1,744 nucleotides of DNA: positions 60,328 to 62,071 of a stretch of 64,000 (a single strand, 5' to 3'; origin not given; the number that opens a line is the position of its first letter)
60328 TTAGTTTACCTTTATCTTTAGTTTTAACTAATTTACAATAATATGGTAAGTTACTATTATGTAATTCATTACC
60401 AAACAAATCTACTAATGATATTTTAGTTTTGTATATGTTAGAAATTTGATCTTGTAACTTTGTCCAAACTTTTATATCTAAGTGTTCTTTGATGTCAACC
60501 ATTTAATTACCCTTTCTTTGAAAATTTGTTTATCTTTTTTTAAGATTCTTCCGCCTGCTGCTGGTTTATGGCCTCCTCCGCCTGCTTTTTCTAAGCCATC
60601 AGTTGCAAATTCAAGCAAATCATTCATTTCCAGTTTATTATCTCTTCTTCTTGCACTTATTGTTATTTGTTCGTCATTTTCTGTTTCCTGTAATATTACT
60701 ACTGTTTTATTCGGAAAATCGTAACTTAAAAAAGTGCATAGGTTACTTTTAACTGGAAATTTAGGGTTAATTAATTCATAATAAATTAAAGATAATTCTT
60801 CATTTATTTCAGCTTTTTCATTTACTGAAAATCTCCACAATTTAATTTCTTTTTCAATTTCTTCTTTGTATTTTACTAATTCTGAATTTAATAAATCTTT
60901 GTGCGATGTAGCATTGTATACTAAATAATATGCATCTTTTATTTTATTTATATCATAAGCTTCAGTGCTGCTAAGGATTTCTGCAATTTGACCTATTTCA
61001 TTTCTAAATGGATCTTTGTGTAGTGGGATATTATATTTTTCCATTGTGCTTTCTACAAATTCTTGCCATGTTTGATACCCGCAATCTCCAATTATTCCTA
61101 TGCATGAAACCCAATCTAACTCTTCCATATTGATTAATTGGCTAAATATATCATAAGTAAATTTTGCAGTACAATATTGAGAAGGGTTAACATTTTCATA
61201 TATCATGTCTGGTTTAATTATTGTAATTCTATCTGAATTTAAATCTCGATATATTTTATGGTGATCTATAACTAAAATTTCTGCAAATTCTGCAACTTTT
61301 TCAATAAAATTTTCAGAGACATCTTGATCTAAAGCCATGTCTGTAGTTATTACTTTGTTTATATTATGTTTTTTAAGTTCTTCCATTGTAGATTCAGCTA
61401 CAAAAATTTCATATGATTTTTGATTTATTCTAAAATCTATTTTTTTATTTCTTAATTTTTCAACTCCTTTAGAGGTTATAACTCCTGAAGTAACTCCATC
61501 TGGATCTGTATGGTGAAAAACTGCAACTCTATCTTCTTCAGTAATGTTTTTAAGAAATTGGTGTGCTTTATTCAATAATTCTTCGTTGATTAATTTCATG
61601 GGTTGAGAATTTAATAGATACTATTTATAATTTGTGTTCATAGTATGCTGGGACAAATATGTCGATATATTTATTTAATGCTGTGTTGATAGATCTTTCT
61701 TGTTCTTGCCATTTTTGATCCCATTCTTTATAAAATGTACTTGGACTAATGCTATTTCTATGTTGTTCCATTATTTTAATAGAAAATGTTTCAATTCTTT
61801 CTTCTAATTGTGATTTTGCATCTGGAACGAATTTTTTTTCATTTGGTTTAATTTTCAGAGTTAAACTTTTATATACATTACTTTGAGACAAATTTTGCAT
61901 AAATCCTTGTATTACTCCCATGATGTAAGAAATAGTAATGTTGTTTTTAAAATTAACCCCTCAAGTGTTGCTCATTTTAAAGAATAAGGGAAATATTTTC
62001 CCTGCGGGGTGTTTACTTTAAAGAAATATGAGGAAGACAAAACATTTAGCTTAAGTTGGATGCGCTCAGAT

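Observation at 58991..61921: Catalytically intact PocR-GAF-GGDEF diguanylate cyclase, overlapped with a DHH/DHHA1 phosphoesterase, on an archaeal contig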

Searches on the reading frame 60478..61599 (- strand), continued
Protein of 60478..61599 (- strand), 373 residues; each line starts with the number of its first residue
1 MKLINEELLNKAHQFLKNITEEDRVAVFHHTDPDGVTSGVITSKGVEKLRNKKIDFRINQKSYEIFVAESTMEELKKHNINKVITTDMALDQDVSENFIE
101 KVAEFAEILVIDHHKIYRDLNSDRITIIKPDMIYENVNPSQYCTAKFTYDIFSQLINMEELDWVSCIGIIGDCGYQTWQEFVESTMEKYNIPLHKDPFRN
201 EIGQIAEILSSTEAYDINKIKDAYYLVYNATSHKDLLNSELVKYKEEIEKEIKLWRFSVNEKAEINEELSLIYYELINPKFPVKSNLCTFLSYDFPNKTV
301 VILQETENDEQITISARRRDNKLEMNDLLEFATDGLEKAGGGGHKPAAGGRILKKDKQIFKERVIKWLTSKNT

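Call 53: search_protein_families(library=pfam, proteins=[L103:6275-7231:+, L104:6179-6961:+, L123:6222-7217:+, L127:2434-3540:+, L131:6013-8067:+, L134:6028-6906:+, L152:6134-7141:+, L101:3209-4729:+, L115:2182-2859:+, L149:6031-6705:+], max_evalue=0.001)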
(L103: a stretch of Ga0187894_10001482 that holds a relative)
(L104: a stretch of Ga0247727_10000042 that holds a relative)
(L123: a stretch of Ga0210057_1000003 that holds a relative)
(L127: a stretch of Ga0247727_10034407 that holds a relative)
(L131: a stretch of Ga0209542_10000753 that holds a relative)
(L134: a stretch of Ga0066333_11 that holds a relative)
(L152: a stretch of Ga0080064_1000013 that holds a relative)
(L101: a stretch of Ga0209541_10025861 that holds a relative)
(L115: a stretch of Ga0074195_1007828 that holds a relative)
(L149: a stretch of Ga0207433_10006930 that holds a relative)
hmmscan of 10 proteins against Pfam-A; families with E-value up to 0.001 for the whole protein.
L103:6275-7231:+ (319 aa): 8 families
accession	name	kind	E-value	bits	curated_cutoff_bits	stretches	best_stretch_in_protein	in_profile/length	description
PF16363.11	GDP_Man_Dehyd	-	1.4e-63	215.8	27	1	8-308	1-331/332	GDP-mannose 4,6 dehydratase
PF01370.27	Epimerase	-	2.8e-60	204.2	20.9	1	7-246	1-240/240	NAD dependent epimerase/dehydratase family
PF02719.21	Polysacc_synt_2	-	1.5e-20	74.1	20.2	1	7-278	1-266/293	Polysaccharide biosynthesis protein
PF01073.25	3Beta_HSD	-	9.3e-20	71.2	22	1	8-228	1-223/280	3-beta hydroxysteroid dehydrogenase/isomerase family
PF04321.23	RmlD_sub_bind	-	1.2e-13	51.3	27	1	6-260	2-227/287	RmlD substrate binding domain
PF08659.16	KR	-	1.3e-08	35.5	22.6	1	6-137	2-145/180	KR domain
PF00106.31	adh_short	-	8e-08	32.4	26.6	1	5-91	1-87/195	short chain dehydrogenase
PF07993.18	NAD_binding_4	-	7.6e-07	29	20.1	1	9-139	1-148/258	Male sterility protein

L104:6179-6961:+ (261 aa): 1 family
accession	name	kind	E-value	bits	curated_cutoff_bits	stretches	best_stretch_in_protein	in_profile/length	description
PF03269.20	DUF268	-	1.6e-12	48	25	1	155-234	69-148/176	Caenorhabditis protein of unknown function, DUF268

L123:6222-7217:+ (332 aa): 7 families
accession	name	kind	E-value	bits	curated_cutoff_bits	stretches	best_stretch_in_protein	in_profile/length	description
PF16363.11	GDP_Man_Dehyd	-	2.6e-84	283.9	27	1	17-316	1-332/332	GDP-mannose 4,6 dehydratase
PF01370.27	Epimerase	-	3.2e-65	220.3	20.9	1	17-251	2-239/240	NAD dependent epimerase/dehydratase family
PF04321.23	RmlD_sub_bind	-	6.1e-21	75.2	27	1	14-178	1-143/287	RmlD substrate binding domain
PF01073.25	3Beta_HSD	-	4.9e-18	65.6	22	1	17-238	1-227/280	3-beta hydroxysteroid dehydrogenase/isomerase family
PF02719.21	Polysacc_synt_2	-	6.3e-16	58.9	20.2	1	16-139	1-131/293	Polysaccharide biosynthesis protein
PF07993.18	NAD_binding_4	-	5.1e-12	45.9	20.1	1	18-189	1-206/258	Male sterility protein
PF00106.31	adh_short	-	0.00017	21.6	26.6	0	17-174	4-163/195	short chain dehydrogenase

L127:2434-3540:+ (369 aa): 9 families
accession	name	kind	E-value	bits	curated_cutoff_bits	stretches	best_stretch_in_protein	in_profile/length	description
PF16363.11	GDP_Man_Dehyd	-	4.6e-78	263.4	27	1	53-352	1-331/332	GDP-mannose 4,6 dehydratase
PF01370.27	Epimerase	-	2.6e-65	220.6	20.9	1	52-281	1-230/240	NAD dependent epimerase/dehydratase family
PF01073.25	3Beta_HSD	-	1.1e-21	77.5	22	1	53-205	1-158/280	3-beta hydroxysteroid dehydrogenase/isomerase family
PF02719.21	Polysacc_synt_2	-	1.4e-21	77.4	20.2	1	52-327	1-273/293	Polysaccharide biosynthesis protein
PF07993.18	NAD_binding_4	-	5e-18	65.6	20.1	1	54-244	1-234/258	Male sterility protein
PF04321.23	RmlD_sub_bind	-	1.4e-15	57.6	27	1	50-230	1-158/287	RmlD substrate binding domain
PF13460.12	NAD_binding_10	-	2.4e-07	31.3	27.2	1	56-202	1-129/184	NAD(P)H-binding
PF00106.31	adh_short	-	3.8e-06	26.9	26.6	1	52-123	3-82/195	short chain dehydrogenase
PF05368.20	NmrA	-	0.00056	20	27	1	51-131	4-86/298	NmrA-like family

L131:6013-8067:+ (685 aa): 5 families
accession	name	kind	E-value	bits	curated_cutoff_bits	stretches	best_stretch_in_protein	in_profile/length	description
PF13476.12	AAA_23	-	8.7e-11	43.3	27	1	5-225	1-200/201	AAA domain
PF02463.25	SMC_N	-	1.9e-07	31.2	40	1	3-96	2-105/220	RecF/RecN/SMC N terminal domain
PF13555.12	AAA_29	-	4.9e-06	26.6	27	1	4-50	2-49/61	P-loop containing region of AAA domain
PF04423.19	Rad50_zn_hook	-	0.0002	21.6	24.3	1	337-378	3-48/52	Rad50 zinc hook motif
PF13175.12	AAA_15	-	0.00035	20.7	32.1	1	1-342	1-281/374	AAA ATPase domain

L134:6028-6906:+ (293 aa): 2 families
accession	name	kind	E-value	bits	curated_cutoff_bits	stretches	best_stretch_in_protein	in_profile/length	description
PF15711.10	ILEI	-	7.1e-14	52.5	27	1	153-235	1-71/90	Interleukin-like EMT inducer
PF04021.17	Class_IIIsignal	-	5.2e-06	26.7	23.7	1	30-54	2-26/27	Class III signal peptide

L152:6134-7141:+ (336 aa): 1 family
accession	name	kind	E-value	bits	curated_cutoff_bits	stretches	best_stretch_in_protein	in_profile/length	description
PF01916.23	DS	-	4.1e-108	361.5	27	1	46-331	2-287/288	Deoxyhypusine synthase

L101:3209-4729:+ (507 aa): 6 families
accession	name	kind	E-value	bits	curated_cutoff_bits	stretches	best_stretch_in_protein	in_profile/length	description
PF00478.31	IMPDH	-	5.3e-158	525.9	25.6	1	28-489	1-345/345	IMP dehydrogenase / GMP reductase domain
PF00571.33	CBS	-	3.6e-25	88.5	24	2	114-160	6-53/57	CBS domain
PF03060.21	NMO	-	6.3e-11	42.7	28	1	241-386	98-232/331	Nitronate monooxygenase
PF01070.24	FMN_dh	-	2.3e-05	24.1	24.9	1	293-378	226-304/350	FMN-dependent dehydrogenase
PF00977.27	His_biosynth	-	0.00046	20.1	23.6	0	241-379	80-222/228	Histidine biosynthesis protein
PF01645.23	Glu_synthase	-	0.00057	19.6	20.4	0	302-377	224-305/369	Conserved region in glutamate synthase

L115:2182-2859:+ (226 aa): 12 families
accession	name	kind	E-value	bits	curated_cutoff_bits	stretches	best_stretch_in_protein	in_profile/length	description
PF07719.23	TPR_2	-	1.4e-15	56.5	27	0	56-85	2-31/34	Tetratricopeptide repeat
PF00515.34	TPR_1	-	3.6e-14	52.3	27.8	1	56-85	2-31/34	Tetratricopeptide repeat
PF13424.12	TPR_12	-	1.6e-13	51.1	30.1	1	42-85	24-75/77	Tetratricopeptide repeat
PF13432.12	TPR_16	-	3.3e-09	37.4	32.7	1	94-150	3-59/65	Tetratricopeptide repeat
PF13414.12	TPR_11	-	1.2e-07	31.7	26.8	0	36-66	9-39/42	TPR repeat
PF13431.12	TPR_17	-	4.9e-07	30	24.4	0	44-67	2-25/34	Tetratricopeptide repeat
PF13428.12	TPR_14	-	5.8e-07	30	23.5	0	91-125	4-38/44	Tetratricopeptide repeat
PF13181.12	TPR_8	-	1.9e-06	28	25.7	0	56-86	2-32/34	Tetratricopeptide repeat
PF13374.12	TPR_10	-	1.8e-05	25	27.5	0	56-85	3-32/42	Tetratricopeptide repeat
PF13176.12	TPR_7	-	4.3e-05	23.7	27.9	0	57-88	1-32/36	Tetratricopeptide repeat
PF13174.12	TPR_6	-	0.00011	23.1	26.3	0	93-120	5-32/33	Tetratricopeptide repeat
PF14559.12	TPR_19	-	0.00057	20.6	25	0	70-121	6-58/68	Tetratricopeptide repeat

L149:6031-6705:+ (225 aa): 4 families
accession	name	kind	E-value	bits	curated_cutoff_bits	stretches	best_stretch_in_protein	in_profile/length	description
PF22769.1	DCD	-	1.5e-49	168.5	27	1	40-192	1-152/153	dCTP deaminase-like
PF22569.1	DCD_C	-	7.4e-10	38.9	22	1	77-211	43-183/192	2'-deoxycytidine 5'-triphosphate deaminase (DCD), C-terminal domain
PF06559.16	DCD_N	-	3.5e-09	37.2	21.4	1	39-190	3-160/164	2'-deoxycytidine 5'-triphosphate deaminase (DCD) N-terminal domain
PF00692.24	dUTPase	-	9.3e-09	35.6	22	1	110-207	23-118/129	dUTPase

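Call 66: search_solved_structures(query=A2, max_evalue=1)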
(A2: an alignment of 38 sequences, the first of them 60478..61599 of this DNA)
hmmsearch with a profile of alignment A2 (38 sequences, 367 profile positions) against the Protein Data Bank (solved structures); distinct sequences matched with E-value up to 1: 20.
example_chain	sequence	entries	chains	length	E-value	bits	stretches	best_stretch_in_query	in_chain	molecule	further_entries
6tvv_A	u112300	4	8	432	9.6e-19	70.8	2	7-189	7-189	MjaRecJ | nuclease RecJ2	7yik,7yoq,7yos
5x4h_A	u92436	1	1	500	1.8e-18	69.9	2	20-171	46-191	Uncharacterized protein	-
7ykv_A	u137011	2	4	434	7.8e-18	67.8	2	7-189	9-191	archaeal nuclease RecJ2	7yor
5x4i_A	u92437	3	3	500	4.5e-17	65.3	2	20-171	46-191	Uncharacterized protein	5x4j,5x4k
5ghr_A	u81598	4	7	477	4.8e-17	65.2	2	22-170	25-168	SsDNA-specific exonuclease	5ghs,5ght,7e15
8y30_A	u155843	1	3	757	6.3e-12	48.4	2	8-170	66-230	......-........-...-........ exonuclease RecJ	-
7bhi_A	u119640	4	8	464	2.3e-11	46.5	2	17-172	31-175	Conserved protein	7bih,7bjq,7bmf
8a8k_A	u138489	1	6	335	1.8e-08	37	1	24-308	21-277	PAP phosphatase from Methanothermococcus thermolithotrophicus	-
9r7o_A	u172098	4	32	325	1.2e-06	31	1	11-117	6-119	DHH family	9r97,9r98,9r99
5o1u_A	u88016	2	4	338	1.8e-06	30.5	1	12-117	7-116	Phosphodiesterase | TmPDE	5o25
5o4z_A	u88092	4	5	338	2.8e-05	26.5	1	12-117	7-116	DHH/DHHA1-type phosphodiesterase TM1595 | phosphodiesterase TM1595 | phosphodiesterase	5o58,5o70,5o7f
1wpn_A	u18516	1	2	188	0.0001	24.7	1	29-115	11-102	Manganese-dependent inorganic pyrophosphatase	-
1k23_A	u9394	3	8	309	0.00076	21.8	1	30-115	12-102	Manganese-dependent inorganic pyrophosphatase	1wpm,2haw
1ir6_A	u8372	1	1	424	0.0011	21.3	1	17-112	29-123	exonuclease RecJ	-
9n0l_A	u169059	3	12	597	0.0018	20.6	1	284-364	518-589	Cyclic-di-AMP phosphodiesterase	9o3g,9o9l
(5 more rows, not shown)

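Call 93: search_protein_families(library=padloc, proteins=[window:60478-61599:-], max_evalue=0.001)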
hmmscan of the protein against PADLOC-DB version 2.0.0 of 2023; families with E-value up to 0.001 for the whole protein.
window:60478-61599:- (373 aa): 0 families

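Call 98: find_encoding_contigs(protein=window:60478-61599:-, flank=10000, max_places=2)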
Protein window:60478-61599:- (373 aa): 13 contigs read that carry it; 2 places shown.
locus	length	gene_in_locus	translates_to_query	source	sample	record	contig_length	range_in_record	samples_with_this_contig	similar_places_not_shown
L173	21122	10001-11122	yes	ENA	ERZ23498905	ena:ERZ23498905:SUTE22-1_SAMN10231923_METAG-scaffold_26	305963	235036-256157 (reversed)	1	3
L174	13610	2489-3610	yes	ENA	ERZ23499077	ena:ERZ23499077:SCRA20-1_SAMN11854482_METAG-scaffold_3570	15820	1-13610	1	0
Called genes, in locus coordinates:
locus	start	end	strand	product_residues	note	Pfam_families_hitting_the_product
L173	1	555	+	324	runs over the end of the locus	PF00294:PfkB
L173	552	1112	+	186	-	PF01168:Ala_racemase_N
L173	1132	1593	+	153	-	-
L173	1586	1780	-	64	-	-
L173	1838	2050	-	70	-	-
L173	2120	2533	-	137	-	PF13404:HTH_AsnC-type, PF13412:HTH_24, PF01037:AsnC_trans_reg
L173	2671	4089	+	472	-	PF05221:AdoHcyase, PF00670:AdoHcyase_NAD, PF02826:2-Hacid_dh_C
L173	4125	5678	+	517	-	PF01935:DUF87, PF05872:HerA_C (faint), PF10412:TrwB_AAD_bind (faint), PF00004:AAA (faint)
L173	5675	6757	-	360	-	PF01546:Peptidase_M20, PF07687:M20_dimer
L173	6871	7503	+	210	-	PF00735:Septin (faint), PF01926:MMR_HSR1, PF02421:FeoB_N (weak), PF08477:Roc (faint), PF00009:GTP_EFTU (weak)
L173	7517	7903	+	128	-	PF09846:OapB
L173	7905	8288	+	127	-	PF09845:OapC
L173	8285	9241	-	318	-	PF01895:PhoU (weak)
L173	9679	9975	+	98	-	-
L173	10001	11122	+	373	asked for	PF01368:DHH, PF02272:DHHA1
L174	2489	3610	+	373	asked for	PF01368:DHH, PF02272:DHHA1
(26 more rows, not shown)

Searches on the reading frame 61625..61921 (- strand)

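Call 4: search_protein_families(library=pfam, proteins=[window:61625-61921:-], max_evalue=0.01)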
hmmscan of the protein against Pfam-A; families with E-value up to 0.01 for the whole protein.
window:61625-61921:- (98 aa): 1 family
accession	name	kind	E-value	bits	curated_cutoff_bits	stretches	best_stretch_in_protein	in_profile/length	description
PF01916.23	DS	-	0.004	16.9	27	1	41-93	113-168/288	Deoxyhypusine synthase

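Call 5: search_protein_families(library=ncbifam, proteins=[window:61625-61921:-], max_evalue=0.01)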
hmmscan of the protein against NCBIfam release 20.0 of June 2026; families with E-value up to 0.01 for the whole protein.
window:61625-61921:- (98 aa): 0 families

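Call 93: search_protein_families(library=padloc, proteins=[window:61625-61921:-], max_evalue=0.001)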
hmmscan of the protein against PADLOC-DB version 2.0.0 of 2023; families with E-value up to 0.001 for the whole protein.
window:61625-61921:- (98 aa): 0 families
